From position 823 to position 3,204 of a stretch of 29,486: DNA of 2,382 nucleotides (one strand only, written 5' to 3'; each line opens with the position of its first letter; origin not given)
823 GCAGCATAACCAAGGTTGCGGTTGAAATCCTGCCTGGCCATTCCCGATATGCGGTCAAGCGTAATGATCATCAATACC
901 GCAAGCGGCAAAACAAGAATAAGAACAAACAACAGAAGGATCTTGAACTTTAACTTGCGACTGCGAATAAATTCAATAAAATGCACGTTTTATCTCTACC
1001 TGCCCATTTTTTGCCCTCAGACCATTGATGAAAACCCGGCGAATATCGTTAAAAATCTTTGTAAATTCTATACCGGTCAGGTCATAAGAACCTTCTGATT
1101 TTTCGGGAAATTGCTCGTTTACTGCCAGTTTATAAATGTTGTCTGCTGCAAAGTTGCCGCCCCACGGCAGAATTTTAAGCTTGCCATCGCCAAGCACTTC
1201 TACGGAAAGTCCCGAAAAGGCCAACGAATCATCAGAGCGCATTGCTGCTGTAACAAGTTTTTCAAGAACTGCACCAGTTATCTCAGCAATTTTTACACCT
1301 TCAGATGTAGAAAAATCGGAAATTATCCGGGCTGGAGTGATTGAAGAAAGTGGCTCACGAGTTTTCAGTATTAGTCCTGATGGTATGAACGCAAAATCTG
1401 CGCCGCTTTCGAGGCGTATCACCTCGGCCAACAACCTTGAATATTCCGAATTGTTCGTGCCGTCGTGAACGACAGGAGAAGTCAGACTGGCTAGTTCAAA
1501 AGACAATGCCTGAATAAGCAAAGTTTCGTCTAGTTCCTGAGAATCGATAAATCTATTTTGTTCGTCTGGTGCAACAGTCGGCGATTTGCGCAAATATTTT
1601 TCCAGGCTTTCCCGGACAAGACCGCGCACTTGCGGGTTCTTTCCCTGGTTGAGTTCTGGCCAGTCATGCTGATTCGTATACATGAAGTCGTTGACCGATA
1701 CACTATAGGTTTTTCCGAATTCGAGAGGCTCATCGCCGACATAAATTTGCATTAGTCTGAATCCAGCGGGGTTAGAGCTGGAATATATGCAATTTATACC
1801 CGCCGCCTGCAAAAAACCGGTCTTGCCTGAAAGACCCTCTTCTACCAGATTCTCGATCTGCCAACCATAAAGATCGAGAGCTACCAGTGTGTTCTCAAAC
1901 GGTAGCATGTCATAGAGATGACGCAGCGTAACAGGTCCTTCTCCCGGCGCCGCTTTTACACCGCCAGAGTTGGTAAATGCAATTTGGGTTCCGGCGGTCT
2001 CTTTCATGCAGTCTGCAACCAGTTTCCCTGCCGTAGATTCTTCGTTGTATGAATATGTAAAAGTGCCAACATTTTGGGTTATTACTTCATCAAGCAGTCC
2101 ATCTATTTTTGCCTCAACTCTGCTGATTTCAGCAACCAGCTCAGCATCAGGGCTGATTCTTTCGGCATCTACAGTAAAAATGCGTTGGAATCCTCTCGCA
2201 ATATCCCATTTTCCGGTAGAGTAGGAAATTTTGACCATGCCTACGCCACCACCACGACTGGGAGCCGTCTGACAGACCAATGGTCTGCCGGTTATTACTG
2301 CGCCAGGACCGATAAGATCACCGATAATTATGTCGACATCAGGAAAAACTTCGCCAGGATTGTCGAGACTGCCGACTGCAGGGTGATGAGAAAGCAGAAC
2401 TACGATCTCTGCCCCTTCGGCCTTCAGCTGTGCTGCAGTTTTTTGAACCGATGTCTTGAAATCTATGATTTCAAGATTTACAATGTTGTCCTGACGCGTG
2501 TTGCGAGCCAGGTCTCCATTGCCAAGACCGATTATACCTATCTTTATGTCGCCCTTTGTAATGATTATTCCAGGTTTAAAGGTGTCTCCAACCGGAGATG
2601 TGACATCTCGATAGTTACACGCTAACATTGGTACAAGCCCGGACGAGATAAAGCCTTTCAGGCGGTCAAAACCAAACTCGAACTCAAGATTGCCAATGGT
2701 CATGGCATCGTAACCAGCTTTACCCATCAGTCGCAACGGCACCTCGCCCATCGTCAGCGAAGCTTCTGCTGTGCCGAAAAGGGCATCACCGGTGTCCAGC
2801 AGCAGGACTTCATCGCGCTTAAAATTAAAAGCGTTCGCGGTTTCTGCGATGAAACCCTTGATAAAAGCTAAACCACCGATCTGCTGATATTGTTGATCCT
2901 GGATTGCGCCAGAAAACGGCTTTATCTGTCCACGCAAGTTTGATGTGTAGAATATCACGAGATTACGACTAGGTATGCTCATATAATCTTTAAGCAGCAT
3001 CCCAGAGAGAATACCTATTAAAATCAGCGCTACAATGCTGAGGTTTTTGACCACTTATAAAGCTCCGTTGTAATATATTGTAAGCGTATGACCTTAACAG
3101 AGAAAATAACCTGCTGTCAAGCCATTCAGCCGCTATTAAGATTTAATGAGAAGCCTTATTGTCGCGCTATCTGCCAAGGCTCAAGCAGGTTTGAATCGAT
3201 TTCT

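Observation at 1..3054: Degenerate 5'-nucleotidase-like periplasmic protein co-transcribed with, and overlapping, a sensor histidine kinase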

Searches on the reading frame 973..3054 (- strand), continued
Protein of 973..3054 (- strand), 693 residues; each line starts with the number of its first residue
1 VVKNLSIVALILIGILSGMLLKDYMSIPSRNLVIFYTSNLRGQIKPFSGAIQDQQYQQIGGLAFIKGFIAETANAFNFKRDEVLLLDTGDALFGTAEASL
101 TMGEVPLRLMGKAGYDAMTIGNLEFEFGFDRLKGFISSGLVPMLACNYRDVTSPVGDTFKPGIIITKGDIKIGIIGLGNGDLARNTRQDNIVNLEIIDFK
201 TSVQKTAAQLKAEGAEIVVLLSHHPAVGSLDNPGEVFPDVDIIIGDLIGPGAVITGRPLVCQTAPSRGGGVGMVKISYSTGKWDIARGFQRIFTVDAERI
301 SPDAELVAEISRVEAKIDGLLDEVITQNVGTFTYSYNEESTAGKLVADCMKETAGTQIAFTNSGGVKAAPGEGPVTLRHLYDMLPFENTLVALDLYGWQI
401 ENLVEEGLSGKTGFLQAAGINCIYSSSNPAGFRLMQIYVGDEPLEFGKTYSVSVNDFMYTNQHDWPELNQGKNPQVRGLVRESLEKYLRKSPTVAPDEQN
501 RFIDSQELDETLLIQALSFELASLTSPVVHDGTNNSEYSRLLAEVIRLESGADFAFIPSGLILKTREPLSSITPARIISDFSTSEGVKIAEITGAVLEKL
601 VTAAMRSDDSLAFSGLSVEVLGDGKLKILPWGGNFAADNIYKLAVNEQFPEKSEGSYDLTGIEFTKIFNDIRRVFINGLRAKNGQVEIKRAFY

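Call 79: search_protein_families(library=ncbifam, proteins=[L002:13588-14811:+, L002:14895-16022:+, L002:16490-17818:+, L002:12134-13024:+, L002:864-2261:-], max_evalue=0.00001)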
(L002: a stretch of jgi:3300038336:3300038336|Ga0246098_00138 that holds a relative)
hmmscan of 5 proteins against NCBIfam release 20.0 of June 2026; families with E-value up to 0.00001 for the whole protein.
L002:13588-14811:+ (408 aa): 27 families (the best 25 are shown)
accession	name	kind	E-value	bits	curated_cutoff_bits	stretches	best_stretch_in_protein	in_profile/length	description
NF051886.1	XaaProDiPepCaul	equivalog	1.5e-15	57.2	500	1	318-400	305-387/398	Xaa-Pro dipeptidase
TIGR01224.1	hutI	equivalog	3.1e-14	52.6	298.15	1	308-388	270-353/377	imidazolonepropionase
NF006689.0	PRK09237.1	equivalog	6.5e-13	48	371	1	19-95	5-68/383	amidohydrolase/deacetylase family metallohydrolase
NF011990.0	PRK15446.2-6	subfamily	2.6e-11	42.9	233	1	317-407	296-382/390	alpha-D-ribose 1-methylphosphonate 5-triphosphate diphosphatase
TIGR02967.1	guan_deamin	equivalog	5.5e-11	42.1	375.4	0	37-105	8-65/401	guanine deaminase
TIGR02033.1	D-hydantoinase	equivalog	6.4e-10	38.6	393.25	0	69-104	36-71/454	dihydropyrimidinase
TIGR03178.1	allantoinase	equivalog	7.3e-09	34.9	357.85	0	64-94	31-61/441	allantoinase AllB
TIGR02318.1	phosphono_phnM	equivalog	1.4e-08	34.1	390.55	0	346-407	316-375/376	phosphonate metabolism protein PhnM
NF006056.0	PRK08204.1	subfamily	1.9e-08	33.5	391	0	71-141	45-119/449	hypothetical protein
NF002668.0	PRK02382.1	equivalog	2.2e-08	33.3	452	0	346-389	331-373/436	dihydroorotase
NF011984.0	PRK15446.1-5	equivalog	3.2e-08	32.8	260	1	315-407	291-378/379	alpha-D-ribose 1-methylphosphonate 5-triphosphate diphosphatase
NF009941.0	PRK13404.1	subfamily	4.4e-08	32.2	647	0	352-389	368-405/478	dihydropyrimidinase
TIGR00857.1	pyrC_multi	subfamily_domain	1.1e-07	31.2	279.05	0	339-387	321-368/412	dihydroorotase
NF058538.1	ergo_util_ErtD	equivalog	1.4e-07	30.7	600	0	342-392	343-393/446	hydantoin-5-propionate amidohydrolase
NF006679.0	PRK09228.1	subfamily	1.8e-07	30.2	351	0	50-93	36-79/433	guanine deaminase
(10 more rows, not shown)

L002:14895-16022:+ (376 aa): 18 families
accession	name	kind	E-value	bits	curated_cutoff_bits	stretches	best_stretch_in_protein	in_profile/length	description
TIGR01224.1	hutI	equivalog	1e-14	54.2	298.15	1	252-345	258-353/377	imidazolonepropionase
NF051886.1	XaaProDiPepCaul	equivalog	2.8e-14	53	500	1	274-356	304-386/398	Xaa-Pro dipeptidase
NF006689.0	PRK09237.1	equivalog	4.7e-11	41.9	371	1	11-51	25-66/383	amidohydrolase/deacetylase family metallohydrolase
NF006056.0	PRK08204.1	subfamily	3.1e-09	36.1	391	1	7-51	23-67/449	hypothetical protein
NF006055.0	PRK08203.1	equivalog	6.4e-09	34.8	532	0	9-51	27-71/455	8-oxoguanine deaminase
TIGR00857.1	pyrC_multi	subfamily_domain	8.4e-09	34.9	279.05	0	10-52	7-49/412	dihydroorotase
TIGR02033.1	D-hydantoinase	equivalog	1.8e-08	33.7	393.25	1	10-62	18-72/454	dihydropyrimidinase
TIGR03178.1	allantoinase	equivalog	2.7e-08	33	357.85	1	10-51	19-60/441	allantoinase AllB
NF002668.0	PRK02382.1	equivalog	2.7e-08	32.9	452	0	10-51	15-57/436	dihydroorotase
NF011984.0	PRK15446.1-5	equivalog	1.4e-07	30.7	260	0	270-342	289-358/379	alpha-D-ribose 1-methylphosphonate 5-triphosphate diphosphatase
NF004839.0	PRK06189.1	equivalog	1.9e-07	30.1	631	0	11-51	23-63/451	allantoinase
TIGR02318.1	phosphono_phnM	equivalog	2.7e-07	29.9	390.55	0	10-49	17-55/376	phosphonate metabolism protein PhnM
NF011990.0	PRK15446.2-6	subfamily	3.1e-07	29.4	233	0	4-49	15-64/390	alpha-D-ribose 1-methylphosphonate 5-triphosphate diphosphatase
TIGR01178.1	ade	equivalog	6.4e-07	28.2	472.5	0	10-51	21-59/552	adenine deaminase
NF009060.0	PRK12394.1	equivalog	1.8e-06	27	442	0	10-53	24-67/381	metallo-dependent hydrolase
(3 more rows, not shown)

L002:16490-17818:+ (443 aa): 1 family
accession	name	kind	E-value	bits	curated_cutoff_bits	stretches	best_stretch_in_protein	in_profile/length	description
TIGR02244.1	HAD-IG-Ncltidse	subfamily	2.4e-98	329.5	237.15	1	1-323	14-342/343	HAD-IG family 5'-nucleotidase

L002:12134-13024:+ (297 aa): 1 family
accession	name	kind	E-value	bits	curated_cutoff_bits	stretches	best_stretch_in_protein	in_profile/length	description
TIGR00950.1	2A78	equivalog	4.3e-15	55.9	230.2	1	52-288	34-263/264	carboxylate/amino acid/amine transporter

L002:864-2261:- (465 aa): 46 families (the best 25 are shown)
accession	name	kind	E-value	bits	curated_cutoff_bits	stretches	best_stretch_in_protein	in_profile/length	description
TIGR02033.1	D-hydantoinase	equivalog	3.9e-124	415.1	393.25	1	4-450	2-454/454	dihydropyrimidinase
NF009941.0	PRK13404.1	subfamily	7e-117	391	647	1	1-454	4-465/478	dihydropyrimidinase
NF004839.0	PRK06189.1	equivalog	4.3e-85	286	631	1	1-448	3-445/451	allantoinase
TIGR03178.1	allantoinase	equivalog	4.8e-81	272.8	357.85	1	2-443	1-435/441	allantoinase AllB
NF002668.0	PRK02382.1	equivalog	2e-75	254.2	452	1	3-450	6-428/436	dihydroorotase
NF005960.0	PRK08044.1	equivalog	5.5e-73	246.2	688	1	1-451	3-451/453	allantoinase AllB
NF058539.1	ergo_uti2_ErtD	equivalog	6.4e-71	239.6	650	1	3-450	4-447/449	hydantoin-5-propionate amidohydrolase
NF058538.1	ergo_util_ErtD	equivalog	5.8e-68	229.8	600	1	1-448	1-444/446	hydantoin-5-propionate amidohydrolase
TIGR00857.1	pyrC_multi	subfamily_domain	5.7e-67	226.5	279.05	1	17-433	4-410/412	dihydroorotase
NF006559.0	PRK09060.1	equivalog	3.9e-58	196.8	482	1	1-437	5-427/444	dihydroorotase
NF005751.0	PRK07575.1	equivalog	1.7e-55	188.3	529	1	5-436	7-424/440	dihydroorotase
NF006688.0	PRK09236.1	equivalog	3.5e-52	177.7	535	1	4-439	5-433/444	dihydroorotase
NF006837.0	PRK09357.1-2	equivalog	5.2e-50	170.3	575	1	3-436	3-426/428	dihydroorotase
NF003271.0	PRK04250.1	equivalog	1.5e-47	162.1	405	1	7-437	7-393/407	dihydroorotase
NF006836.0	PRK09357.1-1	equivalog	9.1e-45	153.1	538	1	18-434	16-426/432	dihydroorotase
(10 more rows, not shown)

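Call 82: list_cluster_members(proteins=[P0136, P0001, P0108])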
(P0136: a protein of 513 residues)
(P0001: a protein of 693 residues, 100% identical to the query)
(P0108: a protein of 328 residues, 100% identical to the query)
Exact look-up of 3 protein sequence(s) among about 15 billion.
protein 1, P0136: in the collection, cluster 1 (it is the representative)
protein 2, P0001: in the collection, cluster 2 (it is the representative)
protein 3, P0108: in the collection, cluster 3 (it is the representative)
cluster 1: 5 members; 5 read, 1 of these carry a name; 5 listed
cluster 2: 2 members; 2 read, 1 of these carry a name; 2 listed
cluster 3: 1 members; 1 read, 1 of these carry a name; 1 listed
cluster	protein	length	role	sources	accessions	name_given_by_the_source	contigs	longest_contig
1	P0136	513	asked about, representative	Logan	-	-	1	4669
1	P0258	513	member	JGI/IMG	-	5'-nucleotidase/UDP-sugar diphosphatase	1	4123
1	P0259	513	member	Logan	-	-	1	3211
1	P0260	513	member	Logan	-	-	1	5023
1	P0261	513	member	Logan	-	-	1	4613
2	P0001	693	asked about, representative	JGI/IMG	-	-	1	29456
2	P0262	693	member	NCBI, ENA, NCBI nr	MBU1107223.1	MAG: bifunctional metallophosphatase/5'-nucleotidase [Candidatus Riflebacteria bacterium] | bifunctional metallophosphatase/5'-nucleotidase [Candidatus Riflebacteria bacterium]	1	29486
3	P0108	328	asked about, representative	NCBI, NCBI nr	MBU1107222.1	MAG: hypothetical protein KKB51_11185, partial [Candidatus Riflebacteria bacterium] | hypothetical protein [Candidatus Riflebacteria bacterium]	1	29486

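Call 83: find_encoding_contigs(protein=P0260, flank=6000, max_places=3)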
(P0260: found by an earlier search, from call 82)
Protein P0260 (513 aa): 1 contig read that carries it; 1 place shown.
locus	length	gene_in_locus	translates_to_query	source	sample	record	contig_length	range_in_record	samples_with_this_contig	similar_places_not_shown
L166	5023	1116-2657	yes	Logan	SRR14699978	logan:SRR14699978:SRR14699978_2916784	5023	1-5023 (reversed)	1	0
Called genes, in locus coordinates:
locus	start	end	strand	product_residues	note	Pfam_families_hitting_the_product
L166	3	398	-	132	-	?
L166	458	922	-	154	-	PF03100:CcmE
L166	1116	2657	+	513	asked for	PF02872:5_nucleotid_C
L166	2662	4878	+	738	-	PF14827:dCache_3, PF00672:HAMP, PF00989:PAS, PF08448:PAS_4, PF13426:PAS_9, PF00512:HisKA, PF02518:HATPase_c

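Call 84: find_encoding_contigs(protein=P0258, flank=6000, max_places=3)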
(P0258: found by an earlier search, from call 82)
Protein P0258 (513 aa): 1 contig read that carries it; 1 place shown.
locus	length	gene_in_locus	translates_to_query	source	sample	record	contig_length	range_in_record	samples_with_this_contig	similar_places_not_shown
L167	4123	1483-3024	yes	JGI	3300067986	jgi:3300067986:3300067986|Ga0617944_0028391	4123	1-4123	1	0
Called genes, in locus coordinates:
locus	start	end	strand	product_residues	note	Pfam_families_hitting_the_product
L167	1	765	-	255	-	?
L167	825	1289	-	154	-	PF03100:CcmE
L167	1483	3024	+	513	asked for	PF02872:5_nucleotid_C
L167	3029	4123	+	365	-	?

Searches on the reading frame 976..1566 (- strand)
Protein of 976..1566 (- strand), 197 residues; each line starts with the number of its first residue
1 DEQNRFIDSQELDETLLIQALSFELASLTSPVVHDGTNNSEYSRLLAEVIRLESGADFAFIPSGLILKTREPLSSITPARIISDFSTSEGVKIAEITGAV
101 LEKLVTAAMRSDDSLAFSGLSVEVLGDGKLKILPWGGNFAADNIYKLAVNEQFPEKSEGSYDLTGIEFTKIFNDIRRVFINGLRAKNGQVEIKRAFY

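Call 20: search_protein_families(library=pfam, proteins=[window:976-1566:-], max_evalue=10)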
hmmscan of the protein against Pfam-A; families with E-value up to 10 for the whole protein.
seq(197 aa): 1 family
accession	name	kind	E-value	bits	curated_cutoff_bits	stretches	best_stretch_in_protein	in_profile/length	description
PF02872.23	5_nucleotid_C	-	0.0005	20.6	23.6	1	39-124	21-110/158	5'-nucleotidase, C-terminal domain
